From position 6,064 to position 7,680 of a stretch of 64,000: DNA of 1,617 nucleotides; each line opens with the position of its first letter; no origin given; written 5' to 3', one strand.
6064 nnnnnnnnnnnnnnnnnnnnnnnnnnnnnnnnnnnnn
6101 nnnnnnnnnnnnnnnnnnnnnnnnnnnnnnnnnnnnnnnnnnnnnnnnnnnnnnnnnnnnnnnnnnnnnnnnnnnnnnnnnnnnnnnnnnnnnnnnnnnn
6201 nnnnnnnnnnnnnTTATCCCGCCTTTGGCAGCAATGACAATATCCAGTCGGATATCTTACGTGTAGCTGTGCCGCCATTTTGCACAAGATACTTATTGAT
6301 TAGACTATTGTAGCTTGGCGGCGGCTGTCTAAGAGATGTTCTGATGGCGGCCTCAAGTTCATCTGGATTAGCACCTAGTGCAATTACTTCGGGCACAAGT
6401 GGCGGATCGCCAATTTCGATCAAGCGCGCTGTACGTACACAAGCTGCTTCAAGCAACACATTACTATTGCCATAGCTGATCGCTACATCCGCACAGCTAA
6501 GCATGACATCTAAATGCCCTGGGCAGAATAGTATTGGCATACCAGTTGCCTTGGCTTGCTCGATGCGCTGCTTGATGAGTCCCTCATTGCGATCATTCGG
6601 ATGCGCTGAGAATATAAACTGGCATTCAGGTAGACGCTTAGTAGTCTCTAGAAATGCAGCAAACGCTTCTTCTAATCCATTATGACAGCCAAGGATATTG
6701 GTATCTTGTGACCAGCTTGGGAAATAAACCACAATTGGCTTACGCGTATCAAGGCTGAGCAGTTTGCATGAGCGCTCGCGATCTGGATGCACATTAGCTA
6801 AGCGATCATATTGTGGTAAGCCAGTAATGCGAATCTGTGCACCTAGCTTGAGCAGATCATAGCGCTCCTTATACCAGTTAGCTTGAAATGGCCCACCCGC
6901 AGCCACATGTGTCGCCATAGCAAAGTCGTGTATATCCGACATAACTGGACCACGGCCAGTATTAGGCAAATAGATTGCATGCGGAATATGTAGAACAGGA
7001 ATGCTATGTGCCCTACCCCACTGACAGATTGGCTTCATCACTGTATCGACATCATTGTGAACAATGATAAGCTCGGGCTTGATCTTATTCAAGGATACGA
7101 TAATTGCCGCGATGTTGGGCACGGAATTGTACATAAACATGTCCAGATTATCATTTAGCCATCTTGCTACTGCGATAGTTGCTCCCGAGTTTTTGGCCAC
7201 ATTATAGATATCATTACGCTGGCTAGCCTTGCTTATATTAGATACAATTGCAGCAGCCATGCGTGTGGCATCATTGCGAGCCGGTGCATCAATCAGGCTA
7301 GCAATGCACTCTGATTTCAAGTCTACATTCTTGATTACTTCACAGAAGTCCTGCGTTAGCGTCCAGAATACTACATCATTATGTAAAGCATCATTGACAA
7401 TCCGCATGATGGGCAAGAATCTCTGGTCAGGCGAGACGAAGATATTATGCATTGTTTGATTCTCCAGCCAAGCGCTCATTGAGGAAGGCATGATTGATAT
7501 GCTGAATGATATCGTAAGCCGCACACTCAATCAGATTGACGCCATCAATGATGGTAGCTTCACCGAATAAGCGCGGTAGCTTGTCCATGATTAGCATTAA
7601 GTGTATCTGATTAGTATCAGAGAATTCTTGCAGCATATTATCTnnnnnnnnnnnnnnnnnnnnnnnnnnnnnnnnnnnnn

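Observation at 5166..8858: Two GT-B glycosyltransferases embedded in the neck/tail part of the morphogenesis module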

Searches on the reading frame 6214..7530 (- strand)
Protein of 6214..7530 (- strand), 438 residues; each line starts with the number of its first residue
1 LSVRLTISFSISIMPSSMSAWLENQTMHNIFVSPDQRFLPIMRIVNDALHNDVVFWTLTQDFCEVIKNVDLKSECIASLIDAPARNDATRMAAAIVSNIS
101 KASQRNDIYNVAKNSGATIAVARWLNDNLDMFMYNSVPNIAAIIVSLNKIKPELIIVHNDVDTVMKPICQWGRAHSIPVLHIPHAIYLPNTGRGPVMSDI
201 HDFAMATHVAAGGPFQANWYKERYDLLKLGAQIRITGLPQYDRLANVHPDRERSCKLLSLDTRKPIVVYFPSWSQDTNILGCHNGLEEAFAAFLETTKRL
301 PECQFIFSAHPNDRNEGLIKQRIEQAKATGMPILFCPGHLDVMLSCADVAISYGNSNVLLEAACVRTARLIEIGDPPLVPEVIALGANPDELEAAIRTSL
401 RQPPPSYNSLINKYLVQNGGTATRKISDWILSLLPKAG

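Call 4: search_protein_families(library=pfam, proteins=[window:6214-7530:-], max_evalue=0.1)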
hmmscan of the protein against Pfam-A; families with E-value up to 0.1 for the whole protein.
window:6214-7530:- (438 aa): 1 family
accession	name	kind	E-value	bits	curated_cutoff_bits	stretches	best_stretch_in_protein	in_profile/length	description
PF02350.25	Epimerase_2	-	3.4e-06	26.6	30.6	1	228-368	139-280/347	UDP-N-acetylglucosamine 2-epimerase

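Call 5: search_protein_families(library=phrogs, proteins=[window:6214-7530:-], max_evalue=0.01)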
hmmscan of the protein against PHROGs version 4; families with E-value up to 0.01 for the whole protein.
window:6214-7530:- (438 aa): 0 families

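Call 7: search_dna_similar(query=window:6214-7530:-, collection=phages, mode=protein, max_rows=30)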
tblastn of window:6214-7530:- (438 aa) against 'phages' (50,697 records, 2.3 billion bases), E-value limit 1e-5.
No match.

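Call 9: search_protein_families(library=ncbifam, proteins=[window:6214-7530:-], max_evalue=0.1)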
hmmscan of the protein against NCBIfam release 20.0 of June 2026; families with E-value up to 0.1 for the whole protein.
window:6214-7530:- (438 aa): 2 families
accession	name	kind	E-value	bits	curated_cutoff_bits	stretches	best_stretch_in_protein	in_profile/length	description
NF046086.1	BFO_1060_trans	domain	0.0012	18.1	200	0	146-275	42-172/365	BFO_1060 family glycosyltransferase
TIGR00236.1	wecB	equivalog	0.025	13.8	210.15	1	147-387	82-314/366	non-hydrolyzing UDP-N-acetylglucosamine 2-epimerase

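Call 10: find_homologous_proteins(query=window:6214-7530:-)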
Query window:6214-7530:- (438 aa): 19 proteins with E <= 0.001 among 6853 candidates.
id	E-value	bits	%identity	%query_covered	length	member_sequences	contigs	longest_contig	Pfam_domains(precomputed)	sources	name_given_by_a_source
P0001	4.9e-280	947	100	94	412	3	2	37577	PF02350.26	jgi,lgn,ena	-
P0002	1.7e-247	839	87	94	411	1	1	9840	PF02350.26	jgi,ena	-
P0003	1.4e-75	273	35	92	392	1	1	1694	PF04464.21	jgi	jgi:hypothetical protein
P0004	2.3e-74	269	37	93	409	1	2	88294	PF04464.21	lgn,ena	-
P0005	2.5e-74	269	37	92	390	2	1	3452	-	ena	-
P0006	2.9e-74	269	35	93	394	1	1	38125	PF04464.21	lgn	-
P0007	2.7e-69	252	34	94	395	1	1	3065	PF04464.21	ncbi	-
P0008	5.1e-69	251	34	93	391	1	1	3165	-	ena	-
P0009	6.2e-69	251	36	92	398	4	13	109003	PF04464.21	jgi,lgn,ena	-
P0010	6.1e-65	238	38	73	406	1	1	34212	-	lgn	-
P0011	2.3e-60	223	32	93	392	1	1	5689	PF02350.26,PF04464.21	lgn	-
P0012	7.0e-60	221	33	91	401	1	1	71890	-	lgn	-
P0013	2.3e-54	203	31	90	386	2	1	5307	PF04464.21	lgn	-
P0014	5.8e-54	202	43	54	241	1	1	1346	PF04464.21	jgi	jgi:hypothetical protein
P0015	1.2e-52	197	32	93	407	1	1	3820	PF02350.26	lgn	-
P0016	4.3e-52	196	32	88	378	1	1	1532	PF02350.26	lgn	-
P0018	3.8e-48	183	29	93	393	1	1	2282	PF04464.21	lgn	-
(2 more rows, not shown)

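Call 13: find_encoding_contigs(protein=P0001, flank=10000, max_places=4)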
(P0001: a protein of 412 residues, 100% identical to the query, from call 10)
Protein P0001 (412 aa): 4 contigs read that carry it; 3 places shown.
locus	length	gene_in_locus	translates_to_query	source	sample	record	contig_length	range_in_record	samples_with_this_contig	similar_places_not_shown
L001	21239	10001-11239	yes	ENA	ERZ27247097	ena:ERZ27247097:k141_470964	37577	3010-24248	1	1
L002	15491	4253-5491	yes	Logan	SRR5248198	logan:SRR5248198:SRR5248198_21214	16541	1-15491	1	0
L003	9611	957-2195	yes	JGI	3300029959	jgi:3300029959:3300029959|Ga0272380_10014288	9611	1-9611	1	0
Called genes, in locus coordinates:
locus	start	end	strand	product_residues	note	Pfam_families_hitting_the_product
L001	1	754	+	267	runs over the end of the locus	PF14550:Peptidase_S78_2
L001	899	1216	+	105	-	-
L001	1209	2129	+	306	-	-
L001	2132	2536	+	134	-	-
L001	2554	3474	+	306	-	-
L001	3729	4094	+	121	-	-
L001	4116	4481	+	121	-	-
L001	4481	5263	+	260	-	-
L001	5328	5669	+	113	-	-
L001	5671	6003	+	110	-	-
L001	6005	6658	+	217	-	-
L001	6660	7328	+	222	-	-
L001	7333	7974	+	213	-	-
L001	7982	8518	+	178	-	-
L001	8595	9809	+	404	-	-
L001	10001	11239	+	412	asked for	PF02350:Epimerase_2 (faint)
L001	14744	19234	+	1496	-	PF10145:PhageMin_Tail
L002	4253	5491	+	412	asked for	PF02350:Epimerase_2 (faint)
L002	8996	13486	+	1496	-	PF10145:PhageMin_Tail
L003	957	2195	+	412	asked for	PF02350:Epimerase_2 (faint)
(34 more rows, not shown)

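Call 19: search_solved_structures(query=A1, max_evalue=1, show_alignments=2)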
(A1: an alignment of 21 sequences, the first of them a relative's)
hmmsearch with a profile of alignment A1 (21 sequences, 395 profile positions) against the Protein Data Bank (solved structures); distinct sequences matched with E-value up to 1: 27.
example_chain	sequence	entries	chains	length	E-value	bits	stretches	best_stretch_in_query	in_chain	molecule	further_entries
3dzc_A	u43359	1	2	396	7.2e-05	25.3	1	245-389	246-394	UDP-N-acetylglucosamine 2-epimerase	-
8qoy_A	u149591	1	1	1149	0.00091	21.7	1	183-388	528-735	TagF-like capsule polymerase Cps3D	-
1f6d_A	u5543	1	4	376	0.0044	19.4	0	245-390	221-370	UDP-N-ACETYLGLUCOSAMINE 2-EPIMERASE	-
1vgv_A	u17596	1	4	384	0.0047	19.3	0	245-390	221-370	UDP-N-acetylglucosamine 2-epimerase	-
3l7i_A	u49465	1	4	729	0.036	16.4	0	189-236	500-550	Teichoic acid biosynthesis protein F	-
3l7m_A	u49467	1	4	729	0.036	16.4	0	189-236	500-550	Teichoic acid biosynthesis protein F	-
3l7j_A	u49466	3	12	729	0.036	16.4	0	189-236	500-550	Teichoic acid biosynthesis protein F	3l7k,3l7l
7pzy_p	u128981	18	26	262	0.055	15.8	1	50-149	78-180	60S ribosomal protein L8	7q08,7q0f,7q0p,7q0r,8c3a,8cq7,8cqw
5it7_GG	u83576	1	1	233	0.081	15.3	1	53-136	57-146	KLLA0E00573p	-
6uz7_AG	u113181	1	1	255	0.1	14.9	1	54-136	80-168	KLLA0E00573p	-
7r81_J1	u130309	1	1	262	0.11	14.9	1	34-165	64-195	60S ribosomal protein L8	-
6vlb_A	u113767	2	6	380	0.15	14.3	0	103-145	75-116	UDP-N-acetylglucosamine 2-epimerase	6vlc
4u3m_L8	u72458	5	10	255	0.23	13.8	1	89-136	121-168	60S ribosomal protein L8-A | 60S ribosomal protein L8-A (eL8)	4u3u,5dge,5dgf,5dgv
4v4b_BG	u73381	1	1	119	0.23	13.7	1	103-138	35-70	60S ribosomal protein L8-A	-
7mpi_AG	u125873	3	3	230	0.25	13.6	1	89-136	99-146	60S ribosomal protein L8-A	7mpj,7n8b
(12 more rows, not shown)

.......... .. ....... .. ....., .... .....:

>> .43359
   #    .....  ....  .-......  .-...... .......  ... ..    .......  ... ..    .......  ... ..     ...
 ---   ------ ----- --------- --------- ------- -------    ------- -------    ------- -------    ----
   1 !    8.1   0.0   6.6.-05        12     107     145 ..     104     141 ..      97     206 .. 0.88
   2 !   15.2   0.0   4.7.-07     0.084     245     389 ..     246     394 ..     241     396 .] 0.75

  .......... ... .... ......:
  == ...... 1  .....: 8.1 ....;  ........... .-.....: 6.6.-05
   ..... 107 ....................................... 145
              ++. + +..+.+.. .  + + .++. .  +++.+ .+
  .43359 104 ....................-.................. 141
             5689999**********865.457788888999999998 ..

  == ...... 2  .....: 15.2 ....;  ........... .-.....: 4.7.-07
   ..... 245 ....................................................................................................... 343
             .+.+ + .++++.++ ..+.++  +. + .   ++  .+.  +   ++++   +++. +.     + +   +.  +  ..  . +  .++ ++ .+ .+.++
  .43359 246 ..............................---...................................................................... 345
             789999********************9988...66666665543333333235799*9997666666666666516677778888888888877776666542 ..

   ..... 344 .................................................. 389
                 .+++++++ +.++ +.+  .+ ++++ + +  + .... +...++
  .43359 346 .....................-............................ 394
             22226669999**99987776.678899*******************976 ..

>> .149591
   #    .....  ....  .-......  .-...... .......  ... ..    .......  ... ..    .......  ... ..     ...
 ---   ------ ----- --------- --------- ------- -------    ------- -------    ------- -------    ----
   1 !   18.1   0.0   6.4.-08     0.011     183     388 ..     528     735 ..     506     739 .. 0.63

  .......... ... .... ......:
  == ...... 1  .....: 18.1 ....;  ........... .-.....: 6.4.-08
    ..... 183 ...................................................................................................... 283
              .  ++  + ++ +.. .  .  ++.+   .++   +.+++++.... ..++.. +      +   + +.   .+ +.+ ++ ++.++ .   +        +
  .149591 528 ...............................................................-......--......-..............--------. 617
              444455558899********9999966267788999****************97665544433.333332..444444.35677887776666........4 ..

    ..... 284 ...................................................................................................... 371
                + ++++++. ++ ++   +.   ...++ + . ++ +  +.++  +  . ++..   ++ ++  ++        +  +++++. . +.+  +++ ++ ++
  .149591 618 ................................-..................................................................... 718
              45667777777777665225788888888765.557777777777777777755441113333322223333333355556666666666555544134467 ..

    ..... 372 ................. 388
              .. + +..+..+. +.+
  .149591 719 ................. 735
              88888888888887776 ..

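Call 20: search_protein_families(library=pfam, alignment_id=A1, max_evalue=0.01)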
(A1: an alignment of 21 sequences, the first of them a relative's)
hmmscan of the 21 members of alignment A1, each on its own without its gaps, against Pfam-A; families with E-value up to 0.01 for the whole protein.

A. member 1, P0001 (412 aa): 1 family
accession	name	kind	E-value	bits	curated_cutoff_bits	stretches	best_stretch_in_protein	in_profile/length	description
PF02350.25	Epimerase_2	-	2.7e-06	26.9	30.6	1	202-342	139-280/347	UDP-N-acetylglucosamine 2-epimerase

B. families by the number of members that match (of 21 scanned): 4 families
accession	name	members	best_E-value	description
PF04464.20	Glyphos_transf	16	2.1e-11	CDP-Glycerol:Poly(glycerophosphate) glycerophosphotransferase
PF02350.25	Epimerase_2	10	3.5e-09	UDP-N-acetylglucosamine 2-epimerase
PF13439.12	Glyco_transf_4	10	0.00031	Glycosyltransferase Family 4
PF13579.12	Glyco_trans_4_4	7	2.6e-05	Glycosyl transferase 4-like domain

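Call 34: predict_structure(alignment_id=A3)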
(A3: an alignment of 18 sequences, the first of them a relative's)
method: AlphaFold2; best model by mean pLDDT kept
length: 412 residues; sequences in the alignment: 18
mean_pLDDT: 89.3   pTM: 0.86
mean pLDDT of the five models: 89.3, 89.2, 88.2, 87.9, 87.0
residues with pLDDT >= 90: 258; 70-90: 133; 50-70: 21; < 50: 0
segments of 3 or more residues with pLDDT < 50: none
pLDDT, mean of each block of 10 residues (from residue 1): 95 96 96 96 97 91 92 92 82 85 84 91 96 82 94 94 76 82 95 92 92 89 91 96 80 66 92 95 77 85 87 89 92 91 89 88 96 94 91 84 95 61
secondary structure, 60 per line:
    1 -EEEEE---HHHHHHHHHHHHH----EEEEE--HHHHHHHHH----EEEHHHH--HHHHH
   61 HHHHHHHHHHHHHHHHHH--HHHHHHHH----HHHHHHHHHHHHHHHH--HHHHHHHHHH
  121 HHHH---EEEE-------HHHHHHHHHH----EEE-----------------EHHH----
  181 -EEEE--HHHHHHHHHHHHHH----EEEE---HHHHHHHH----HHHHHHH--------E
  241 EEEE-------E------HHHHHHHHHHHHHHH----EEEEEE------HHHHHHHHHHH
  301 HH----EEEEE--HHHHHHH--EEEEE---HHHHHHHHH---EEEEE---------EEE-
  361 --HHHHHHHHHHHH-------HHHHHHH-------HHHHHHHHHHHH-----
elements in order: E2-6 H10-22 E27-31 H34-42 E47-49 H50-53 H56-78 H81-88 H93-108 H111-124 E128-131 H139-148 E153-155 E182-185 H188-201 E206-209 H213-220 H225-231 E240-244 H259-273 E278-283 H290-302 E307-311 H314-320 E323-327 H331-339 E343-347 E357-359 H363-374 H382-388 H396-407

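Call 38: fold_search(model_id=the predicted structure, library=pdb)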
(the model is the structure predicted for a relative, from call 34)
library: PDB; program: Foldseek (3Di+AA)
matches with E <= 10: 1727; with E <= 0.001: 152
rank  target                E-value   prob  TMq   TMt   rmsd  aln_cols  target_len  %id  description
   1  5zlr_A                2.5e-13  1.00  0.58  0.63   6.5       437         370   15  Structure of NeuC (released 2018-05-16)
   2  5xvs_B                3.2e-13  1.00  0.54  0.60   7.0       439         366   13  Crystal structure of UDP-GlcNAc 2-epimerase NeuC complexed with UDP (released 2018-04-11)
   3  5xvs_A                3.4e-13  1.00  0.57  0.64   6.2       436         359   13  Crystal structure of UDP-GlcNAc 2-epimerase NeuC complexed with UDP (released 2018-04-11)
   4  3dzc_A                4.9e-11  1.00  0.51  0.56   8.2       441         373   15  2.35 Angstrom resolution structure of WecB (VC0917), a UDP-N-acetylglucosamine 2-epimerase from Vibrio cholerae. (released 2008-08-12)
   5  6vlb_A                5.2e-11  1.00  0.55  0.60   7.1       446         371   13  Crystal structure of ligand-free UDP-GlcNAc 2-epimerase from Neisseria meningitidis (released 2020-11-11)
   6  6vlc_D                8.1e-11  1.00  0.51  0.57   7.4       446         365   13  Crystal structure of UDP-GlcNAc 2-epimerase from Neisseria meningitidis bound to UDP-GlcNAc (released 2020-11-11)
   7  1v4v_B                8.1e-11  1.00  0.46  0.50   8.8       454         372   12  Crystal Structure Of UDP-N-Acetylglucosamine 2-Epimerase From Thermus Thermophilus HB8 (released 2003-12-02)
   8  1f6d_B                1.3e-10  1.00  0.55  0.59   7.7       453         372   12  THE STRUCTURE OF UDP-N-ACETYLGLUCOSAMINE 2-EPIMERASE FROM E. COLI. (released 2000-12-13)
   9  8sxw_A                1.7e-10  1.00  0.56  0.63   6.1       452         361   16  X-ray crystal structure of UDP- 2,3-diacetamido-2,3-dideoxy-glucuronic acid-2-epimerase from Thermus thermophilus stra (released 2023-09-13)
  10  6vlb_B                2.7e-10  1.00  0.56  0.61   7.2       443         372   13  Crystal structure of ligand-free UDP-GlcNAc 2-epimerase from Neisseria meningitidis (released 2020-11-11)
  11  1f6d_A                3.3e-10  1.00  0.54  0.58   7.2       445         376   13  THE STRUCTURE OF UDP-N-ACETYLGLUCOSAMINE 2-EPIMERASE FROM E. COLI. (released 2000-12-13)
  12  1v4v_A                3.7e-10  1.00  0.43  0.47   8.5       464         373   11  Crystal Structure Of UDP-N-Acetylglucosamine 2-Epimerase From Thermus Thermophilus HB8 (released 2003-12-02)
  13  5dld                  5.0e-10  1.00  0.54  0.58   9.6       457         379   14  Crystal Structure of a UDP-N-acetylglucosamine 2-epimerase from Burkholderia vietnamiensis complexed with UDP-GlcNAc and (released 2015-09-30)
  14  7vz6_B                7.4e-10  1.00  0.57  0.65   6.4       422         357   12  The crystal structure of Non-hydrolyzing UDPGlcNAc 2-epimerase in complex with UDP-glucose (released 2022-11-16)
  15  7vz6_H                9.8e-10  1.00  0.56  0.62   6.6       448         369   11  The crystal structure of Non-hydrolyzing UDPGlcNAc 2-epimerase in complex with UDP-glucose (released 2022-11-16)
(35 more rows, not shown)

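Call 54: find_homologous_proteins(query=A1, max_evalue=0.001)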
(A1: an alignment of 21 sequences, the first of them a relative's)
Query A1 (21 sequences) (412 aa, profile of the alignment): 11 proteins with E <= 0.001 among 7945 candidates.
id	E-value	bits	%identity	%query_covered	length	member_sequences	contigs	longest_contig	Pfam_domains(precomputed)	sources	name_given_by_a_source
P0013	1.9e-159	549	31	96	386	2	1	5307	PF04464.21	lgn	-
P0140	6.0e-152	524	30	98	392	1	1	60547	PF02350.26,PF04464.21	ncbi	-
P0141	1.0e-151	524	33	98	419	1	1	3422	PF04464.21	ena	-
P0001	1.6e-149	517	100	100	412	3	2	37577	PF02350.26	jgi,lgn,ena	-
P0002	1.7e-148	513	87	100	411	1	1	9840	PF02350.26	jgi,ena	-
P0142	8.4e-145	501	33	99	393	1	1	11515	PF02350.26,PF04464.21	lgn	-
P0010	1.1e-142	494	38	77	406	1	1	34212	-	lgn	-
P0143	1.8e-135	470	33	98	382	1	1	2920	PF04464.21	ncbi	-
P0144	2.0e-130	454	35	95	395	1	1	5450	-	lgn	-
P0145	3.0e-130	453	32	96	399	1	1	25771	PF04464.21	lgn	-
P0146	5.5e-127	442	32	99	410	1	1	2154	-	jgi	jgi:hypothetical protein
